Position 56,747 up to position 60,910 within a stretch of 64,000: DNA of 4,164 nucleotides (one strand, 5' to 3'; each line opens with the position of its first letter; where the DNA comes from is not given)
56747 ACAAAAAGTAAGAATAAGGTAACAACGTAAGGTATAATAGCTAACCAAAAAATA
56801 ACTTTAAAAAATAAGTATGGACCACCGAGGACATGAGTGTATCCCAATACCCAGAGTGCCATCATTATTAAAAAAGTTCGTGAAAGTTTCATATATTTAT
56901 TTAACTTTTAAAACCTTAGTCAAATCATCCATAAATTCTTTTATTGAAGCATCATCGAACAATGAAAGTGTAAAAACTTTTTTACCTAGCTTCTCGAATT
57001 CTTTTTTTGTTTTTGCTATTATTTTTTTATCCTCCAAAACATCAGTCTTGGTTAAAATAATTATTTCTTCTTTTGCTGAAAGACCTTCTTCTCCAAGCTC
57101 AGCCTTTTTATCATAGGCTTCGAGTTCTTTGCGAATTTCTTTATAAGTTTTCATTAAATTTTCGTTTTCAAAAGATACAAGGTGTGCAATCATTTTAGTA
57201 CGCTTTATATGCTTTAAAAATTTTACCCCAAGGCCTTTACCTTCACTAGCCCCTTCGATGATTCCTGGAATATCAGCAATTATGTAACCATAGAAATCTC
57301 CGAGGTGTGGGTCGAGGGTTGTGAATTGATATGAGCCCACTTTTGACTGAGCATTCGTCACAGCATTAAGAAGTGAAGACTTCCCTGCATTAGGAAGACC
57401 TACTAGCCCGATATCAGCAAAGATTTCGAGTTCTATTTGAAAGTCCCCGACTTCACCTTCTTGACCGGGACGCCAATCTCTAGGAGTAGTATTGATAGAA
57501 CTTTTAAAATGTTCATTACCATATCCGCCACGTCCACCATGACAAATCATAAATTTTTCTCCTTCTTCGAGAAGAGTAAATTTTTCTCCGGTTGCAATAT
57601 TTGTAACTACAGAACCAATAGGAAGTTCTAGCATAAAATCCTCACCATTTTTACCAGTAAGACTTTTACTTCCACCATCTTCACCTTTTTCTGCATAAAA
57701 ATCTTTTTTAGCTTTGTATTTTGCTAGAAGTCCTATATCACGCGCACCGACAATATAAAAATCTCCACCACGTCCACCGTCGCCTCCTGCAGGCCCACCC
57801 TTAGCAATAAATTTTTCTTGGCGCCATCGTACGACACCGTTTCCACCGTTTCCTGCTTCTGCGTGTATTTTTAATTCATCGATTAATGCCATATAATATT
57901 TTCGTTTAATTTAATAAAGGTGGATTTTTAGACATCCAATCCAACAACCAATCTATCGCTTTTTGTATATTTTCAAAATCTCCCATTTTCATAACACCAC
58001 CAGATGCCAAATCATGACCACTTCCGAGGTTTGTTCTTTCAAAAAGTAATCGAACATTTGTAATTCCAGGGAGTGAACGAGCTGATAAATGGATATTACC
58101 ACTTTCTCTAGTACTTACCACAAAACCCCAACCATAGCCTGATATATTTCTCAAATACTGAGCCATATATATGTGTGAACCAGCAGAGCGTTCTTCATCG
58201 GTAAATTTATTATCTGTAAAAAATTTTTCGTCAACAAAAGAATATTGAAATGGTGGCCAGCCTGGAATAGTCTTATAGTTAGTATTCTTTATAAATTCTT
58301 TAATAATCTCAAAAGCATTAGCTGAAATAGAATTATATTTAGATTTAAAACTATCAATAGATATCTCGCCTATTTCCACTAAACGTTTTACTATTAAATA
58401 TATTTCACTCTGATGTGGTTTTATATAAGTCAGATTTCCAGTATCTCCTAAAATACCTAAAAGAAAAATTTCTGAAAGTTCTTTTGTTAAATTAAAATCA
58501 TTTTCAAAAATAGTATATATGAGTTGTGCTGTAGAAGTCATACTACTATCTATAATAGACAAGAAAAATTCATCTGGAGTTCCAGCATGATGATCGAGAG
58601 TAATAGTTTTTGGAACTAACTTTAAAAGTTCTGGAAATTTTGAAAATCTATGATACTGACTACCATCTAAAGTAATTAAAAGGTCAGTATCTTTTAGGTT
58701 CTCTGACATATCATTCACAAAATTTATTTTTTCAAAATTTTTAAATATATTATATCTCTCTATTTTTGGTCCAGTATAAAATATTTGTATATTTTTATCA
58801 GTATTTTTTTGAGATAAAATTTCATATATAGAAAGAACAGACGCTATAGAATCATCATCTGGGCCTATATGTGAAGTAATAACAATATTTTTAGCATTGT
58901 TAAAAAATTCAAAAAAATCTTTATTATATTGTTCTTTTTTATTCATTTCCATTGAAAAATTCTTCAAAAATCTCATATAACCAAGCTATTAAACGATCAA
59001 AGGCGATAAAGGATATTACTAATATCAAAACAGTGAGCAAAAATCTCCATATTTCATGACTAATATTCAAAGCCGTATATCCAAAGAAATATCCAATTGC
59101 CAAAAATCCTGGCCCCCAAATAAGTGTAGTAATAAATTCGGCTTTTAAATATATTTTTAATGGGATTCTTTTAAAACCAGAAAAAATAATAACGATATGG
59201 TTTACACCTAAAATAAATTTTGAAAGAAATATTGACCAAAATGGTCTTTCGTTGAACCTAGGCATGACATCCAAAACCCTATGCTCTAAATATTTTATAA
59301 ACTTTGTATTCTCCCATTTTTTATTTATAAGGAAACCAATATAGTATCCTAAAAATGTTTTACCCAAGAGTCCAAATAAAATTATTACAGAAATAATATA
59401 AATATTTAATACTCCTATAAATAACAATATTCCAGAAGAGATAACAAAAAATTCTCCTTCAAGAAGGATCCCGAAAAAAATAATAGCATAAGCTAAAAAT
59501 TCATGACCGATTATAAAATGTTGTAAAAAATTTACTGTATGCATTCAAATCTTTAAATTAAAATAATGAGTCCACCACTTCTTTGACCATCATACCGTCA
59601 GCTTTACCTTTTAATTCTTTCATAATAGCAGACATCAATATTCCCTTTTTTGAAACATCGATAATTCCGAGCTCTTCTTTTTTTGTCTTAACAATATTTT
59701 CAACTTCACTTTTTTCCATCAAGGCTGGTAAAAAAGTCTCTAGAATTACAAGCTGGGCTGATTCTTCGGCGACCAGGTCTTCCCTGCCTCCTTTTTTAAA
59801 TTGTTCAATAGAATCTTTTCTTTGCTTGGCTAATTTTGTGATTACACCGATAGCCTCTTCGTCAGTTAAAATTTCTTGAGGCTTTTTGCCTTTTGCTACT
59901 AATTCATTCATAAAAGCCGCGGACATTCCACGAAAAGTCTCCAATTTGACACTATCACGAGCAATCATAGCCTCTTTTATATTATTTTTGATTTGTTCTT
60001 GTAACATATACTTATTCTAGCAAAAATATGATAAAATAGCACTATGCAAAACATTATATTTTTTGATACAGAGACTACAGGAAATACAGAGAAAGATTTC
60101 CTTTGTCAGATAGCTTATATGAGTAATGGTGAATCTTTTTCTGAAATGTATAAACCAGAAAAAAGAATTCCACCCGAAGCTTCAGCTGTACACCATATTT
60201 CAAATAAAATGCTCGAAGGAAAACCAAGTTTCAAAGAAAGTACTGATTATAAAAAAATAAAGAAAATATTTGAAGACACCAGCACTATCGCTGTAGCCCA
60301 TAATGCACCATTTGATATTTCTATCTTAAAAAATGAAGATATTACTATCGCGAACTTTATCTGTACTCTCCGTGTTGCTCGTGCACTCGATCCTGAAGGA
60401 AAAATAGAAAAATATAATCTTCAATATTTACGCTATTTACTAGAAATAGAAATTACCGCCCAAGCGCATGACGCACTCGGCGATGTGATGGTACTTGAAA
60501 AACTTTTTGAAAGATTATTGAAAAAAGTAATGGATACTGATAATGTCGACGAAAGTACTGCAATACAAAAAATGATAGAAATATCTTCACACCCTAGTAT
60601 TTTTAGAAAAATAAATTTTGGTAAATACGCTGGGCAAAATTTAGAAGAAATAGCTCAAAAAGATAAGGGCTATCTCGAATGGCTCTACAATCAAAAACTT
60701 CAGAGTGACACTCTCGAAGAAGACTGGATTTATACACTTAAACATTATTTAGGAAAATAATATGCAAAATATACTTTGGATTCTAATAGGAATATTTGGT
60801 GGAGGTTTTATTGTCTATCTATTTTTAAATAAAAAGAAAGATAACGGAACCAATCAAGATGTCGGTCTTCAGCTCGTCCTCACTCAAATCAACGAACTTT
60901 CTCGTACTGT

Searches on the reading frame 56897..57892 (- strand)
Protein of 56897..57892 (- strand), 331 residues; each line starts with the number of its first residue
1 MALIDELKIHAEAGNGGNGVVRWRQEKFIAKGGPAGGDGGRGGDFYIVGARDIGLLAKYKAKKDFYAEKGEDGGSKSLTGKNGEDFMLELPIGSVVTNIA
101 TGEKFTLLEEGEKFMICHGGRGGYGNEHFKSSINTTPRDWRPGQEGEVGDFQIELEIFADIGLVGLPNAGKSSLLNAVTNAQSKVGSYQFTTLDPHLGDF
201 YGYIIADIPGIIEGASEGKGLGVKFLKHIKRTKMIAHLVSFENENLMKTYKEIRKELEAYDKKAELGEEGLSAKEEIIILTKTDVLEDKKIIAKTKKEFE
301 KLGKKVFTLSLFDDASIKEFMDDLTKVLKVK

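Call 65: search_protein_families(library=pfam, proteins=[window:56897-57892:-], max_evalue=0.0001)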
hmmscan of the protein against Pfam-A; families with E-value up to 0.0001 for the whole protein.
window:56897-57892:- (331 aa): 4 families
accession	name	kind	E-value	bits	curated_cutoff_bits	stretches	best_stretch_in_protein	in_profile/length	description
PF01018.28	GTP1_OBG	-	1.3e-45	155.2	27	1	4-156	1-154/155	GTP1/OBG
PF01926.29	MMR_HSR1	-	1.4e-23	83.6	21.9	1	161-263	2-102/113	50S ribosome-binding GTPase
PF02421.24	FeoB_N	-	1.7e-10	41.1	27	1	161-220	3-68/156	Ferrous iron transport protein B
PF03193.22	RsgA_GTPase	-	1.7e-06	28.4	30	0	275-326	55-106/174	RsgA GTPase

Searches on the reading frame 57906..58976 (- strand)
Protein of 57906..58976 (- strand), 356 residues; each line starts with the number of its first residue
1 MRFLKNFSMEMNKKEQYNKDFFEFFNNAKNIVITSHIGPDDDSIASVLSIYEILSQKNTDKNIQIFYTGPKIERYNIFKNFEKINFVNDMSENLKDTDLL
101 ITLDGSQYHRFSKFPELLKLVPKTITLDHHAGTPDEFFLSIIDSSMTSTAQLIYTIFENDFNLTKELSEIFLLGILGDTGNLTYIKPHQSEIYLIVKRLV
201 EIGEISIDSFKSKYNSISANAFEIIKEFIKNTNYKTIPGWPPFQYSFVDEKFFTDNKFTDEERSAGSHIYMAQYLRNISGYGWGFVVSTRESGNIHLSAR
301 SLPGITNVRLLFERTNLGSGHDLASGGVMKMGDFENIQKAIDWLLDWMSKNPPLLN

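Call 65: search_protein_families(library=pfam, proteins=[window:57906-58976:-], max_evalue=0.0001)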
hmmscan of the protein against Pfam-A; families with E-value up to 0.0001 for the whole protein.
window:57906-58976:- (356 aa): 1 family
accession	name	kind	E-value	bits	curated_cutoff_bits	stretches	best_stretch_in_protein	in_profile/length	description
PF01368.27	DHH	-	1.8e-13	51.3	28.1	1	30-175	1-125/125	DHH family, N-terminal domain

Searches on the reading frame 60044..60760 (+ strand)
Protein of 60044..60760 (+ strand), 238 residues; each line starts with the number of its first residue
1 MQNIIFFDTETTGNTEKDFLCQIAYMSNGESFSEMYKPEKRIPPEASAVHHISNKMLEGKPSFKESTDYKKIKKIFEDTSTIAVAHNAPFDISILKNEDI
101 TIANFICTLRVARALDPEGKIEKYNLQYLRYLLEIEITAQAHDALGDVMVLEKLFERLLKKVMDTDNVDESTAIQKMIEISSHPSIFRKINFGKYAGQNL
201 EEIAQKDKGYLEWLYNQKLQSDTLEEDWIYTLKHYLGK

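Call 65: search_protein_families(library=pfam, proteins=[window:60044-60760:+], max_evalue=0.0001)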
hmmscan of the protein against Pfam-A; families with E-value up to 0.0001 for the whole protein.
window:60044-60760:+ (238 aa): 3 families
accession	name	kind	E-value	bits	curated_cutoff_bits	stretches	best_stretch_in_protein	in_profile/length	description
PF00929.31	RNase_T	-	3.6e-20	73.6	24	1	5-155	1-164/164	Exonuclease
PF20600.3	ExoX-like_C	-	1.1e-09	38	26.5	1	190-217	1-28/30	Exodeoxyribonuclease X-like C-terminal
PF01612.26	DNA_pol_A_exo1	-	6.3e-08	33.1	23.6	1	68-129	62-123/173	3'-5' exonuclease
